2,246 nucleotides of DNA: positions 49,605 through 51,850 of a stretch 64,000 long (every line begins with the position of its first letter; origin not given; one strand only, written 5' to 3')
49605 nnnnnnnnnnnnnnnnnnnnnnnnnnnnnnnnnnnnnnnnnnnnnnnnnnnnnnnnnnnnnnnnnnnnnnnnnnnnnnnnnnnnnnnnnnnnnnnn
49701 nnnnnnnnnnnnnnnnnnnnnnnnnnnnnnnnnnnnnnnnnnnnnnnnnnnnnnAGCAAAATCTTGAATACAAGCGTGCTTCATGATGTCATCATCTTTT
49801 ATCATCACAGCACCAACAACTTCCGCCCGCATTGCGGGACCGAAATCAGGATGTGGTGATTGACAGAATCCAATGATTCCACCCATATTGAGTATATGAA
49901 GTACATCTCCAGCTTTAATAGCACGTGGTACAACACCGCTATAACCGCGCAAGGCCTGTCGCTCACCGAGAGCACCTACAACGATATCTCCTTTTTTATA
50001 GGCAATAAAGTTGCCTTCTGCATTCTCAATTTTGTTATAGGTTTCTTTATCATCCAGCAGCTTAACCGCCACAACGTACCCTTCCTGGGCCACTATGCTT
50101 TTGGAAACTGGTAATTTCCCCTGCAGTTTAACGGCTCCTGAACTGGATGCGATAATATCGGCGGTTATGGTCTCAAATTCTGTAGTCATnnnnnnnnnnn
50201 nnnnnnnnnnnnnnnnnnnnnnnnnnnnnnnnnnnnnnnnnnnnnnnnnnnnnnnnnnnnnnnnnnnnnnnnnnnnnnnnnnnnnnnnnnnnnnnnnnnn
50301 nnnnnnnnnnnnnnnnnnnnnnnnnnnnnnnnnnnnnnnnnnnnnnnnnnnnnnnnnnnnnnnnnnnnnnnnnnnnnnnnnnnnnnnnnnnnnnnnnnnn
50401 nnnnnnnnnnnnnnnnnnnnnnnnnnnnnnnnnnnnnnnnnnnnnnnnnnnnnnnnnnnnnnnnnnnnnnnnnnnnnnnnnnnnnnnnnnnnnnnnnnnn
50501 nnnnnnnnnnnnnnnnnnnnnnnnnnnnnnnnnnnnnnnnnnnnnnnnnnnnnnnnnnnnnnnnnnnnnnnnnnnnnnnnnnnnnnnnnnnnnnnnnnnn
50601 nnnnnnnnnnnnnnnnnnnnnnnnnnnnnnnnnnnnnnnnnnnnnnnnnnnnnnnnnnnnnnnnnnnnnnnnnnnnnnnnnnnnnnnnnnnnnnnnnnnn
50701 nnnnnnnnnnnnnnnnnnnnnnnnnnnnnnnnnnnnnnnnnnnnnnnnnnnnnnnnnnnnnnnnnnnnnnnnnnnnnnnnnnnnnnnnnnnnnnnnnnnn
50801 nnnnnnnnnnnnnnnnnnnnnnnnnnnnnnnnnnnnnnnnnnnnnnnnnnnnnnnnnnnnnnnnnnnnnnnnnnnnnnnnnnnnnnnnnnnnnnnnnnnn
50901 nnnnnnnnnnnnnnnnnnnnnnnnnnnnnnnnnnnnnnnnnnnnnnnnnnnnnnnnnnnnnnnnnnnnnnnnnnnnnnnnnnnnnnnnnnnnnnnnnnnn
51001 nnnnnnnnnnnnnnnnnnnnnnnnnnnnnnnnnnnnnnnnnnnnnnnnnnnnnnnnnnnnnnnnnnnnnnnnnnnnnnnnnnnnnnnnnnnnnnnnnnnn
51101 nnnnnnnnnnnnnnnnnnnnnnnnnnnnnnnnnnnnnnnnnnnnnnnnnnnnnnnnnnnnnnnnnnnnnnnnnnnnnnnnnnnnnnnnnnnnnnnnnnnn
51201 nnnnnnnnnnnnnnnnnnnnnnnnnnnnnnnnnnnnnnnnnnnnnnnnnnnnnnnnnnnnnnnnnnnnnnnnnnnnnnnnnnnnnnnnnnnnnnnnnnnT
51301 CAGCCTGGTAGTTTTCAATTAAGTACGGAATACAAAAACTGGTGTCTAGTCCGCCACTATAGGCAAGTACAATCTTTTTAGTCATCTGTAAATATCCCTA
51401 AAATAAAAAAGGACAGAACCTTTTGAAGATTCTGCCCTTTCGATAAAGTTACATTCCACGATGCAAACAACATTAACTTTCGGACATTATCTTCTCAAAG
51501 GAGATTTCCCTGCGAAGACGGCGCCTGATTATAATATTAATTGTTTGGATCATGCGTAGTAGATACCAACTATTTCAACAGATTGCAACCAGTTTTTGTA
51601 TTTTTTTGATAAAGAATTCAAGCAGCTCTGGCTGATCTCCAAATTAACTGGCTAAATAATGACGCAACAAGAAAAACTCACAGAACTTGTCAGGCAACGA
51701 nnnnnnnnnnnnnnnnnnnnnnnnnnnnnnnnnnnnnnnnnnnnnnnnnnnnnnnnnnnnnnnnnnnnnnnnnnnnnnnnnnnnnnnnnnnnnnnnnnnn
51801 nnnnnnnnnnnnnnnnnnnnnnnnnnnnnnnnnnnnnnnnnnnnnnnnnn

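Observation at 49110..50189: Uncharacterised P-loop-like ORF between argG and argC in an arg operon with no ArgA/ArgJ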

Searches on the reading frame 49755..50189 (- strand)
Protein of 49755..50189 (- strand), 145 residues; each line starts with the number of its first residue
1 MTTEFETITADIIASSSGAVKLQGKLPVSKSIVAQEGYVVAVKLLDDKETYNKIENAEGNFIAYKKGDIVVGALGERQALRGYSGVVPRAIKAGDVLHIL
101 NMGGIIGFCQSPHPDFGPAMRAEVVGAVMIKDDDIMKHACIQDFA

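Call 57: predict_structure(alignment_id=A4)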
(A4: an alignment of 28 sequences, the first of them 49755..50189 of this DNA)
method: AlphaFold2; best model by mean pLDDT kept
length: 145 residues; sequences in the alignment: 28
mean_pLDDT: 87.5   pTM: 0.84
mean pLDDT of the five models: 87.5, 85.5, 83.3, 82.9, 79.3
residues with pLDDT >= 90: 88; 70-90: 44; 50-70: 11; < 50: 2
segments of 3 or more residues with pLDDT < 50: none
pLDDT, mean of each block of 10 residues (from residue 1): 76 79 84 93 92 90 94 84 83 95 92 83 95 88 80
secondary structure, 60 per line:
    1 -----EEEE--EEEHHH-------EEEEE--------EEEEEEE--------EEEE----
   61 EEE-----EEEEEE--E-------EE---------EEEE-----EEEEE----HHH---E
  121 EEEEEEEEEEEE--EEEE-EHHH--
elements in order: E6-9 E12-14 E25-29 E38-44 E53-56 E61-63 E69-74 E96-99 E105-109 E120-132 E135-138

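Call 59: fold_search(model_id=the predicted structure, library=pdb)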
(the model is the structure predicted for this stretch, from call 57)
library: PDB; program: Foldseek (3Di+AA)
matches with E <= 10: 215; with E <= 0.001: 0
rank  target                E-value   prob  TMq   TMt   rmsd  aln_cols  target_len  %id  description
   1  3vo2_A                3.5e-01  0.05  0.13  0.08  16.1       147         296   12  Crystal structure of Zea mays leaf ferredoxin-NADP+ reductase III (released 2012-12-05)
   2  6a2t                  6.7e-01  0.18  0.28  0.38   8.8       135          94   15  Mycobacterium tuberculosis LexA C-domain K197A (released 2019-01-23)
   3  4af7_B                7.4e-01  0.03  0.13  0.08  16.3       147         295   12  PEA FNR C266M MUTANT (released 2012-05-30)
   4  3mhp_A                8.3e-01  0.03  0.14  0.08  16.1       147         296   12  FNR-recruitment to the thylakoid (released 2010-10-27)
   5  1qga_B                9.2e-01  0.03  0.13  0.08  16.2       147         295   12  PEA FNR Y308W MUTANT IN COMPLEX WITH NADP+ (released 1999-04-27)
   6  4af7_A                1.0e+00  0.03  0.13  0.08  16.2       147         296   12  PEA FNR C266M MUTANT (released 2012-05-30)
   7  1qg0_A                1.1e+00  0.03  0.14  0.09  16.3       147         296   12  WILD-TYPE PEA FNR (released 1999-04-27)
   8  1qfy_B                1.1e+00  0.02  0.13  0.08  16.2       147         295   12  PEA FNR Y308S MUTANT IN COMPLEX WITH NADP+ (released 1999-04-27)
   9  6a2r_A                1.2e+00  0.11  0.26  0.33   9.7       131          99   16  Mycobacterium tuberculosis LexA C-domain II (released 2019-01-23)
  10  3nyy                  1.2e+00  0.02  0.14  0.09  15.9       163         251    9  Crystal structure of a putative glycyl-glycine endopeptidase lytM (RUMGNA_02482) from Ruminococcus gnavus ATCC 29149 at  (released 2010-09-15)
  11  5vi4_A                1.4e+00  0.03  0.15  0.15  13.2       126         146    5  IL-33/ST2/IL-1RAcP ternary complex structure (released 2017-09-27)
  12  3jsp_B                1.5e+00  0.15  0.30  0.24   8.4       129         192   10  Classic Protein With a New Twist: crystal structure of a LexA repressor DNA complex (released 2010-08-18)
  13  1bx0                  1.5e+00  0.02  0.13  0.08  16.4       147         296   12  Ferredoxin:nadp+ oxidoreductase (ferredoxin reductase) mutant e312l (released 1998-10-14)
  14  6spb_K                1.6e+00  0.02  0.13  0.15  12.9       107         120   10  Pseudomonas aeruginosa 50s ribosome from a clinical isolate with a mutation in uL6 (released 2019-10-16)
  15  1bx1                  1.6e+00  0.02  0.13  0.09  15.5       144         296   10  FERREDOXIN:NADP+ OXIDOREDUCTASE (FERREDOXIN REDUCTASE) MUTANT E312Q (released 1998-10-14)
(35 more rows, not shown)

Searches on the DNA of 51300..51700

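Call 84: search_rna_families(source=window, start=51300, end=51700, threshold=evalue, max_evalue=1)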
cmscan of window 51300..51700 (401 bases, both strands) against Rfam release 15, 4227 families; matches with E-value up to 1: 1.
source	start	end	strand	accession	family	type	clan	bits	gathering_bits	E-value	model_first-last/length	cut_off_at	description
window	51401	51506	-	RF02551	DapZ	Cis-reg;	-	21.7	56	0.15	1-78/78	no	ABC transporter regulator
